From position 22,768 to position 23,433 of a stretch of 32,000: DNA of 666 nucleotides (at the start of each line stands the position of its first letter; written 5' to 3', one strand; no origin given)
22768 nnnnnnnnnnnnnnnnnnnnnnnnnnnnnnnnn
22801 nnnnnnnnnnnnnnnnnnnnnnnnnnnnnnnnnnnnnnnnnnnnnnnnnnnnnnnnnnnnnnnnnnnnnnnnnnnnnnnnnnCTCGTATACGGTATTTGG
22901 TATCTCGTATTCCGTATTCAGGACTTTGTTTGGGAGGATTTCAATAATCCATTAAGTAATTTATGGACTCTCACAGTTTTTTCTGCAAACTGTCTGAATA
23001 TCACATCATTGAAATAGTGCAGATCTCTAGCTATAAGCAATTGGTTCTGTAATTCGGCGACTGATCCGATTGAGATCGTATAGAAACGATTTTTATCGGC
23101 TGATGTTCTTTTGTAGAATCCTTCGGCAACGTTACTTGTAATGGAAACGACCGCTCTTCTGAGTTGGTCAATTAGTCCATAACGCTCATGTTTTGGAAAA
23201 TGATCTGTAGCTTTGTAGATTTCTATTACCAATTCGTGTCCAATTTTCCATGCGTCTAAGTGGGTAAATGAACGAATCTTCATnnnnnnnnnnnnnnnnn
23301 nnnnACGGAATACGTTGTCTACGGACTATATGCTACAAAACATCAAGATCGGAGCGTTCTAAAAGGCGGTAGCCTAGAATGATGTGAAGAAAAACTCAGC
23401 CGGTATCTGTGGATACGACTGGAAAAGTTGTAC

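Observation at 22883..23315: Four-helix-bundle (23S-IVS-type) ORF is the exact cargo of a 5 x 7-nt heptad inverted repeat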

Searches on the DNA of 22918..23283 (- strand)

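Call 50: search_rna_families(source=L099, threshold=gathering)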
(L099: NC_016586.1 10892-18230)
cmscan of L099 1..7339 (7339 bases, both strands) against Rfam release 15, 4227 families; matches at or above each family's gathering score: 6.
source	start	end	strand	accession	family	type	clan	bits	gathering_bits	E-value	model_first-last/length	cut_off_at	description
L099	2292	5490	+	RF02541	LSU_rRNA_bacteria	Gene; rRNA;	CL00112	2692.8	50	0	1-2925/2925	no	Bacterial large subunit ribosomal RNA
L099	205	1690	+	RF00177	SSU_rRNA_bacteria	Gene; rRNA;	CL00111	1555.7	50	0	1-1533/1533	no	Bacterial small subunit ribosomal RNA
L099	5631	5746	+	RF00001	5S_rRNA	Gene; rRNA;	CL00113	89.1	38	1e-18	1-120/120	no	5S ribosomal RNA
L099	1801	1874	+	RF00005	tRNA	Gene; tRNA;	CL00001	73.4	29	4.2e-15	1-71/71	no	tRNA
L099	1906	1978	+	RF00005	tRNA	Gene; tRNA;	CL00001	67.5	29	1.8e-13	1-71/71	no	tRNA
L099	5828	5901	+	RF00005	tRNA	Gene; tRNA;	CL00001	64.9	29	8.9e-13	1-71/71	no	tRNA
